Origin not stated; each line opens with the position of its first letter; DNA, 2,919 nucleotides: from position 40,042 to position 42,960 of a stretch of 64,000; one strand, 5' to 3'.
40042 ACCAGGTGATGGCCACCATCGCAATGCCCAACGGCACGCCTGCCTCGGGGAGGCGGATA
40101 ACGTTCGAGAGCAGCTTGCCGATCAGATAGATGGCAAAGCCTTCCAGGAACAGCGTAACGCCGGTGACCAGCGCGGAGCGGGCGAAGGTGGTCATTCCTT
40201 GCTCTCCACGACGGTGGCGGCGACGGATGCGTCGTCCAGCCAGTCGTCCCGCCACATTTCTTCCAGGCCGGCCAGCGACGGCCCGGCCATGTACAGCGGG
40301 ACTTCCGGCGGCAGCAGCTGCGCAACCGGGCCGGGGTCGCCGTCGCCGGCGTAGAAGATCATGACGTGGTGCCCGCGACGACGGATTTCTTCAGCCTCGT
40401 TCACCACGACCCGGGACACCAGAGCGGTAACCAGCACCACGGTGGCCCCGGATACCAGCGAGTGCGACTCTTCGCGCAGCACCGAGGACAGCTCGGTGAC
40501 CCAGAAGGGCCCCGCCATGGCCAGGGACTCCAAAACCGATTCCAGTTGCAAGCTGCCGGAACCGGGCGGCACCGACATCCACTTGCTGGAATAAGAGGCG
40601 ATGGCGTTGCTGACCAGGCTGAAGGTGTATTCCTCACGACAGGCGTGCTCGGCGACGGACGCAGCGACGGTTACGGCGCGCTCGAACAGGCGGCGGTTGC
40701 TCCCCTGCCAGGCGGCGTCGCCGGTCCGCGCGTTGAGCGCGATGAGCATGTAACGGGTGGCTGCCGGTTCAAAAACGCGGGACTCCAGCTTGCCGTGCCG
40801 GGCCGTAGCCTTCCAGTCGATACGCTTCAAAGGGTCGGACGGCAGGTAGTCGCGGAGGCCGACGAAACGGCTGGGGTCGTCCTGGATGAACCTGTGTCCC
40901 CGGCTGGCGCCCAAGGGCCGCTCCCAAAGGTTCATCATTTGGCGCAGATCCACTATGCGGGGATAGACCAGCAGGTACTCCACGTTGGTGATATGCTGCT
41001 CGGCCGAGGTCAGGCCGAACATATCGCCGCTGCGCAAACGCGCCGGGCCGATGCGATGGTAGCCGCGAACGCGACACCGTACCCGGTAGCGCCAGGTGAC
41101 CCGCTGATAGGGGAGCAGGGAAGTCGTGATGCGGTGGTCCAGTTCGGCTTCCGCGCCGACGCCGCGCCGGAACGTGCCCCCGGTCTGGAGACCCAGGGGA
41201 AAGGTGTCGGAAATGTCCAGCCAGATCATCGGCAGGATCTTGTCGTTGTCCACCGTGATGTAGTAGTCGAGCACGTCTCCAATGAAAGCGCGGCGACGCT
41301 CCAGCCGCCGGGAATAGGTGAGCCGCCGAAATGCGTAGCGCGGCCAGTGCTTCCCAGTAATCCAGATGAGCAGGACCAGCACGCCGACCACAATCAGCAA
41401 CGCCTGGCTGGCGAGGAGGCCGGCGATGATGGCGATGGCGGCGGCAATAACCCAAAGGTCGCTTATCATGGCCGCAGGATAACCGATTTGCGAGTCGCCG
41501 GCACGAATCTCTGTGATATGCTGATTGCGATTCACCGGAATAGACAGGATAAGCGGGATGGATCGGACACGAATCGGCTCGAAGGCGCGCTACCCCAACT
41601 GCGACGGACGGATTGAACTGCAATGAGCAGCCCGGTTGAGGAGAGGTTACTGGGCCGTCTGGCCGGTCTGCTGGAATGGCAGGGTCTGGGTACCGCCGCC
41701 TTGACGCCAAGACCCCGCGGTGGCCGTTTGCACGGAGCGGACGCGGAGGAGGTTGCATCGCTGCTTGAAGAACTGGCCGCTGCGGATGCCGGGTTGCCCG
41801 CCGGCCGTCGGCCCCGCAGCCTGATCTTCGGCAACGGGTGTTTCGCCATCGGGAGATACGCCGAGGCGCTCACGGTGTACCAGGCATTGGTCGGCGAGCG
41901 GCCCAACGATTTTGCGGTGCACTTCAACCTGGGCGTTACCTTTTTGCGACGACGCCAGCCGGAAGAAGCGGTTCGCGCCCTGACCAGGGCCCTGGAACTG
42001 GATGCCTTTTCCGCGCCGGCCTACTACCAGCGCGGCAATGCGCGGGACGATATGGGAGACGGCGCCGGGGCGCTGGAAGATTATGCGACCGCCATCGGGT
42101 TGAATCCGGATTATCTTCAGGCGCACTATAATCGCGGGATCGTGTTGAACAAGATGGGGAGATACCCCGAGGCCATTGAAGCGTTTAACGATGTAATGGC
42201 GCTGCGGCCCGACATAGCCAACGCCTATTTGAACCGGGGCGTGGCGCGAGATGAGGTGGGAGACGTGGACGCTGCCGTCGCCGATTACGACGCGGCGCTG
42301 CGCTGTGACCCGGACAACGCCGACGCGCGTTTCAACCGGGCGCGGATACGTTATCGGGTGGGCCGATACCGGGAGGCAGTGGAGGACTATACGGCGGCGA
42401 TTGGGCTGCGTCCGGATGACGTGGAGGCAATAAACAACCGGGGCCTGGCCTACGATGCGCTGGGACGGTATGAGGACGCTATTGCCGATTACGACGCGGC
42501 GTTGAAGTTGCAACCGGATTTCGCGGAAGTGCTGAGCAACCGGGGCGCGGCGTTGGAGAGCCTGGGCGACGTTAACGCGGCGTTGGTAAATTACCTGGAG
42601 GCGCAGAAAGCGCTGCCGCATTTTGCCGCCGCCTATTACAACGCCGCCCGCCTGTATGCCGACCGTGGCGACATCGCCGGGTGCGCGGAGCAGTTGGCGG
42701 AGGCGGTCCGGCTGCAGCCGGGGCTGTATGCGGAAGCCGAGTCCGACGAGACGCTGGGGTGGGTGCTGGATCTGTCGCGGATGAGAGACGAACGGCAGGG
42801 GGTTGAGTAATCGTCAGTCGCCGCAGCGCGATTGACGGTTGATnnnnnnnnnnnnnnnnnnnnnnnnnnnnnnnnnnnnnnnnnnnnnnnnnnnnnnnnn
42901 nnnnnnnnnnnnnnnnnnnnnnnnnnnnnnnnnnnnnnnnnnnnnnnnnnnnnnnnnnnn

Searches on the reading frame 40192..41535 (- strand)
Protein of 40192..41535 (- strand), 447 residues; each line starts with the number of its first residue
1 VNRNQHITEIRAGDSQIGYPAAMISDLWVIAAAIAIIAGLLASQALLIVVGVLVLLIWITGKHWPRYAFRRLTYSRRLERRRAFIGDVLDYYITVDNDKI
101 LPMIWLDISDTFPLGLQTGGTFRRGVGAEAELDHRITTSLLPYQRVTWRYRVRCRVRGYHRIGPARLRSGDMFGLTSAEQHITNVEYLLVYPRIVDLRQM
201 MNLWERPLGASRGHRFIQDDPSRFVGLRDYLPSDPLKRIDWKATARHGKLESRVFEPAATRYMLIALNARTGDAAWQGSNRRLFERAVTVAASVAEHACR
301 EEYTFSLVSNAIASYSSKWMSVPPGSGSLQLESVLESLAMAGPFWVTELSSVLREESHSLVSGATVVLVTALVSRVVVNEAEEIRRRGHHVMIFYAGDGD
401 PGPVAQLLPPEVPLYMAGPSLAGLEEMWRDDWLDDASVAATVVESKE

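Call 72: search_protein_families(library=pfam, proteins=[window:40192-41535:-], max_evalue=0.00001)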
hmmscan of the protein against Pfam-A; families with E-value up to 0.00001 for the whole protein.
window:40192-41535:- (447 aa): 1 family
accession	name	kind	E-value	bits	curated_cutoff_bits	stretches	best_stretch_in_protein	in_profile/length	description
PF01882.25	DUF58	-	7.9e-12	45.3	23.4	1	228-392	3-164/216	Protein of unknown function DUF58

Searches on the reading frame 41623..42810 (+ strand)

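Call 10: search_protein_families(library=pfam, proteins=[window:41623-42810:+], max_evalue=0.001)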
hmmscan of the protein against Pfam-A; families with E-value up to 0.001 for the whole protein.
window:41623-42810:+ (395 aa): 22 families
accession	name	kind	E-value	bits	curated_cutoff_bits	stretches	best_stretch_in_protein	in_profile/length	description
PF00515.34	TPR_1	-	3.5e-55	182.1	27.8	6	268-300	2-34/34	Tetratricopeptide repeat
PF13414.12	TPR_11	-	1.1e-52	175.9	26.8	6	279-315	6-42/42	TPR repeat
PF07719.23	TPR_2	-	1.3e-48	159.5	27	5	268-299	2-33/34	Tetratricopeptide repeat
PF13432.12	TPR_16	-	2.4e-44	149.8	32.7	6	238-299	2-63/65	Tetratricopeptide repeat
PF13181.12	TPR_8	-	2.3e-39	130.6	25.7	1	268-299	2-33/34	Tetratricopeptide repeat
PF13431.12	TPR_17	-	1.6e-38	128.1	24.4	1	222-253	2-33/34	Tetratricopeptide repeat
PF13424.12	TPR_12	-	1.8e-24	86.1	30.1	5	165-228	3-74/77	Tetratricopeptide repeat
PF14559.12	TPR_19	-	3.8e-23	82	25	4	77-135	5-62/68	Tetratricopeptide repeat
PF13371.12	TPR_9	-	6.5e-22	77.8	35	3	213-266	9-62/73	Tetratricopeptide repeat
PF13428.12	TPR_14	-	3.4e-20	70.9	23.5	0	272-307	6-41/44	Tetratricopeptide repeat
PF13174.12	TPR_6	-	1.9e-16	60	26.3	0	166-197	1-32/33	Tetratricopeptide repeat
PF24575.1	TPR_Slam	-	3.6e-12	47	35.2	0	77-117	61-101/104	Surface lipoprotein assembly modifier, N-terminal TPR repeats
PF13176.12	TPR_7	-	8.2e-12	44.7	27.9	0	100-127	2-29/36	Tetratricopeptide repeat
PF14561.12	TPR_20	-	2.2e-09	38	25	0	217-254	6-43/90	Tetratricopeptide repeat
PF13429.12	TPR_15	-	6.4e-08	32.8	26.2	0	43-124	198-275/280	Tetratricopeptide repeat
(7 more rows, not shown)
